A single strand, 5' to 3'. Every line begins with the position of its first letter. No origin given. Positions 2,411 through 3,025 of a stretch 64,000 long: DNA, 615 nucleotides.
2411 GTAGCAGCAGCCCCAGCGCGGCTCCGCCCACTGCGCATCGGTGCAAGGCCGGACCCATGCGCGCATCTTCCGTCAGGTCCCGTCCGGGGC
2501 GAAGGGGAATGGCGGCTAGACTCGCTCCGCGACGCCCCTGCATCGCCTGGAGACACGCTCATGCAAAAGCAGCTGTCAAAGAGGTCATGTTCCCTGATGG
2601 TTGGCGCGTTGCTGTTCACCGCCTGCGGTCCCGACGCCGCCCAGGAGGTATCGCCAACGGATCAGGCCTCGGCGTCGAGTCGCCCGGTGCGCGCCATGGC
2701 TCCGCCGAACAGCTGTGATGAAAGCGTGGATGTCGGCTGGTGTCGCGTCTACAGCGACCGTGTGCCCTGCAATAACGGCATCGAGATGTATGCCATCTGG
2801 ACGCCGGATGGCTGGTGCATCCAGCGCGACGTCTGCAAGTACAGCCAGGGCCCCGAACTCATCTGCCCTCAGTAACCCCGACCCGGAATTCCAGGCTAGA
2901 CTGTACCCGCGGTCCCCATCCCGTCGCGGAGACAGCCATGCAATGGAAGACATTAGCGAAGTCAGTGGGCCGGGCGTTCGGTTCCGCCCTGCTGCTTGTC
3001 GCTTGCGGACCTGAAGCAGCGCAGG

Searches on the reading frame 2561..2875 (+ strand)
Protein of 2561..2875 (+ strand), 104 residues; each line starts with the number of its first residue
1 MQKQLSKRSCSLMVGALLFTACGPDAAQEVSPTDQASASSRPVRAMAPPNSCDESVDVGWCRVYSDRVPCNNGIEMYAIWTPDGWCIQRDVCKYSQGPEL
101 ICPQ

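Call 3: search_protein_families(library=pfam, proteins=[window:2561-2875:+], max_evalue=0.1)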
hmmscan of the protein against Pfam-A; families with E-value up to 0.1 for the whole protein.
window:2561-2875:+ (104 aa): 0 families

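Call 27: search_protein_families(library=ncbifam, proteins=[window:2561-2875:+], max_evalue=0.1)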
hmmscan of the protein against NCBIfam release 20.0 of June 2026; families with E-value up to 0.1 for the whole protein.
window:2561-2875:+ (104 aa): 1 family
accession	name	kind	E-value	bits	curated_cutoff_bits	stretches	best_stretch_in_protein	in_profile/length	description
NF046039.1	lipo_NMB0938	equivalog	0.066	12.3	80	1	9-50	7-47/277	NMB0938 family lipoprotein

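Call 54: search_protein_families(library=padloc, proteins=[window:2561-2875:+], max_evalue=0.01)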
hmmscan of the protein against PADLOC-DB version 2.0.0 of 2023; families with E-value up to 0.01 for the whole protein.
window:2561-2875:+ (104 aa): 0 families
